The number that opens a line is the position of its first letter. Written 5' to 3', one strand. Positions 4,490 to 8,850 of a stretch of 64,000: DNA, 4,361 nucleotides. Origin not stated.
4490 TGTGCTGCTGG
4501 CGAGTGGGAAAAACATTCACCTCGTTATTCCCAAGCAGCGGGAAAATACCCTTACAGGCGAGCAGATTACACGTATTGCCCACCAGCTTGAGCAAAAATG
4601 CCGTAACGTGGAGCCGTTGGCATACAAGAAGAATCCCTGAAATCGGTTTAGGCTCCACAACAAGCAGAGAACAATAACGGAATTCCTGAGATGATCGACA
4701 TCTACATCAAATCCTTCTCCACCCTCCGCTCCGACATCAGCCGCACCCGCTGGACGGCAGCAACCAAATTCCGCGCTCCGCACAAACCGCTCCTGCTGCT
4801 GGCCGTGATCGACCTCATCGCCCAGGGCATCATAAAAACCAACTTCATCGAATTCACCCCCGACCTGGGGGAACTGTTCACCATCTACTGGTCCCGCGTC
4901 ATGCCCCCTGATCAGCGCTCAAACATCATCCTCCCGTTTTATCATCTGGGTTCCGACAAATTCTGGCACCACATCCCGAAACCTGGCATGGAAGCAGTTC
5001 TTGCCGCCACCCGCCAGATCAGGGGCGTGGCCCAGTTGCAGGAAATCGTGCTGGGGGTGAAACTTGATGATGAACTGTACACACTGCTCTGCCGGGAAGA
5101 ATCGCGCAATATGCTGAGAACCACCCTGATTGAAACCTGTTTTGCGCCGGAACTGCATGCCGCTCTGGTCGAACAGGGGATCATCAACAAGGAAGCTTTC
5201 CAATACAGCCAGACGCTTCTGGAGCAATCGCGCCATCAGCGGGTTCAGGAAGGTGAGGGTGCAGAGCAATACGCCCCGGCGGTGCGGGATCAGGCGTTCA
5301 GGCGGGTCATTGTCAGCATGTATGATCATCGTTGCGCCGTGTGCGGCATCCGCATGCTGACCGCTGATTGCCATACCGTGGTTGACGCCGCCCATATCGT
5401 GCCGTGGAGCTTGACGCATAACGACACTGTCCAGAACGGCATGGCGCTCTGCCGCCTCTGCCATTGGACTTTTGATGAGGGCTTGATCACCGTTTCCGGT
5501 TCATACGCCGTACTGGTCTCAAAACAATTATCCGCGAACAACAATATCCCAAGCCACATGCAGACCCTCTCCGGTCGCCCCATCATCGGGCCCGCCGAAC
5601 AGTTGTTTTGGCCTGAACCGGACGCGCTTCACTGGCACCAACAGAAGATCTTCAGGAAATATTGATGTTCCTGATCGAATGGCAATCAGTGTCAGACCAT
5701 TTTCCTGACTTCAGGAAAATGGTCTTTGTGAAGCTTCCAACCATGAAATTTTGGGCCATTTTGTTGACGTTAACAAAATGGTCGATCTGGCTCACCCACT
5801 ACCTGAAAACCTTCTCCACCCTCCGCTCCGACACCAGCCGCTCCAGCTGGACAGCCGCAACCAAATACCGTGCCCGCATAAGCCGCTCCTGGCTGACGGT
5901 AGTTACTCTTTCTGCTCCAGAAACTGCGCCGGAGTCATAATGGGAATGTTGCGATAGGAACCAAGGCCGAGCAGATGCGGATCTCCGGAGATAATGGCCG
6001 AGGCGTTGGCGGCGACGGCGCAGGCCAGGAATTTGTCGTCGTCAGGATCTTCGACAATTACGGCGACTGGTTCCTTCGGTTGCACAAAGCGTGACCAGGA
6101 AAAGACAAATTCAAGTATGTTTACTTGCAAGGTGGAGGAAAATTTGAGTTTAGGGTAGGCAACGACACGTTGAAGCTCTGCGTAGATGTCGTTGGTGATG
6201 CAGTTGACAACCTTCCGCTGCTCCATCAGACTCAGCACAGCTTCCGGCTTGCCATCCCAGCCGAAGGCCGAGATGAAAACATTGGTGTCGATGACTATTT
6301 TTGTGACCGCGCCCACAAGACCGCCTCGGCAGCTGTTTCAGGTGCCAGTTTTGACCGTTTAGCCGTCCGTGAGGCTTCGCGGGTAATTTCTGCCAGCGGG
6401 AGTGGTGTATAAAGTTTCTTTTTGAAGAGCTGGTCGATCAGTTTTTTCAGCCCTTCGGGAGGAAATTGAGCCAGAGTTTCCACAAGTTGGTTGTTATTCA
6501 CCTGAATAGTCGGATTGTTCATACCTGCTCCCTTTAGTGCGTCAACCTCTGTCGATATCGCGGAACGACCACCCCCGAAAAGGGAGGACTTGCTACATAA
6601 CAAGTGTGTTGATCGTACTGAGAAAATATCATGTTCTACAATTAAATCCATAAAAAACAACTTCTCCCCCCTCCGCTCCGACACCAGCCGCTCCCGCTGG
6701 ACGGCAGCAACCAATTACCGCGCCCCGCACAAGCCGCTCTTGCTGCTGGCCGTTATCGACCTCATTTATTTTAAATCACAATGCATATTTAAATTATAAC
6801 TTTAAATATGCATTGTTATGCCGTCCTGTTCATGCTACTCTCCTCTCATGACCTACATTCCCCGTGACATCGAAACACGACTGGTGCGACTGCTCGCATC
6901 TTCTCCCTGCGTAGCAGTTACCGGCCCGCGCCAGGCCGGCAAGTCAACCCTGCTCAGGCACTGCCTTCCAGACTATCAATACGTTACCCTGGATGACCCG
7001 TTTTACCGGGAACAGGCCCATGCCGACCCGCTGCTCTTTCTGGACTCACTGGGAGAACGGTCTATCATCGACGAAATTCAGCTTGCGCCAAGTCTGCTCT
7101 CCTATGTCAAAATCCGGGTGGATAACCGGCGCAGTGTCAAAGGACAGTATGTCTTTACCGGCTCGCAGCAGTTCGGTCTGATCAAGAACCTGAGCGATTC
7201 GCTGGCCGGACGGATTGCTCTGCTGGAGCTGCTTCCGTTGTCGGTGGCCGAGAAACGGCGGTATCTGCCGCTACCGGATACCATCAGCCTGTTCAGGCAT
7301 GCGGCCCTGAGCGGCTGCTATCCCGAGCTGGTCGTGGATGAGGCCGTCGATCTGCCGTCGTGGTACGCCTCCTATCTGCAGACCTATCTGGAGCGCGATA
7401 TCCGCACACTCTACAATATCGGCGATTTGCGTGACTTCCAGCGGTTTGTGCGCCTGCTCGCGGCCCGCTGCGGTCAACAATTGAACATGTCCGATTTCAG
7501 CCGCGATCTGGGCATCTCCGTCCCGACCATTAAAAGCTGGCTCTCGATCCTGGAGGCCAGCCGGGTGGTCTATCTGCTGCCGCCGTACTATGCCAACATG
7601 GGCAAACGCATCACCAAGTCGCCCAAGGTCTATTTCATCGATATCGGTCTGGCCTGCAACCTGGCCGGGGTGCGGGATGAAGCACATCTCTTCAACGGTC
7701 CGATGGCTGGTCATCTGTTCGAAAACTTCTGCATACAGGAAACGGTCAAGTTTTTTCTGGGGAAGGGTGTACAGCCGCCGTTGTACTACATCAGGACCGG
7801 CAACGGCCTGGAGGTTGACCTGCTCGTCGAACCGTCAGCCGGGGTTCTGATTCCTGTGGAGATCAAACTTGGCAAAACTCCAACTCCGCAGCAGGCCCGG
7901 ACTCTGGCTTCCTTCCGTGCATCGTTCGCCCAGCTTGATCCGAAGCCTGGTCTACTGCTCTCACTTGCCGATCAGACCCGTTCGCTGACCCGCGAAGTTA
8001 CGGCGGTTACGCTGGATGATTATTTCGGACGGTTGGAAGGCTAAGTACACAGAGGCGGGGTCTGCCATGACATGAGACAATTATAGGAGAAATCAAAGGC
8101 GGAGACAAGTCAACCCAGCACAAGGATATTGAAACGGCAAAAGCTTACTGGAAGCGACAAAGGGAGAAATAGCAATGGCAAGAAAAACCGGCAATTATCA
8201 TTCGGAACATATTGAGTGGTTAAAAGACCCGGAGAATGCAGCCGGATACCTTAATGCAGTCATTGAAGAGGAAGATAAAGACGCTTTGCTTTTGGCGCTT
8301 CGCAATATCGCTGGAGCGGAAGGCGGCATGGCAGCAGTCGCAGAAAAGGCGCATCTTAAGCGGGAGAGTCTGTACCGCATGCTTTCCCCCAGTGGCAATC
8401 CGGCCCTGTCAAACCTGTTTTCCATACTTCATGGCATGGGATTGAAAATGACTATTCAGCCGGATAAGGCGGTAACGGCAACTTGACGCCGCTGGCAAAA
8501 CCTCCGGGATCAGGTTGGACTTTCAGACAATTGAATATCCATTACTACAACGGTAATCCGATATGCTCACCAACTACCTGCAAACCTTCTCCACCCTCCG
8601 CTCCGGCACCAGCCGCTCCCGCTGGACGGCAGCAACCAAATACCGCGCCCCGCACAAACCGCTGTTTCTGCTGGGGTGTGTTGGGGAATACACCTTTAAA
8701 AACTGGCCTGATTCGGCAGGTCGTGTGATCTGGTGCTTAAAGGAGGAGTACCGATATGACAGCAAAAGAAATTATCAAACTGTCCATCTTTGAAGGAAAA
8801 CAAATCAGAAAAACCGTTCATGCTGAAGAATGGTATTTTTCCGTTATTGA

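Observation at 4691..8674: The same ~105-nt gene 5' end occurs four times: one intact HNH gene plus three orphan fragments that delimit unrelated cassettes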

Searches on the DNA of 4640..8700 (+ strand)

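Call 66: search_dna_similar(query=window:4640-8700:+, collection=plasmids, mode=distant, max_rows=15)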
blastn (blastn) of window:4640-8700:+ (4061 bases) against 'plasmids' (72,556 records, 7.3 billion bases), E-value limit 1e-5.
No match.
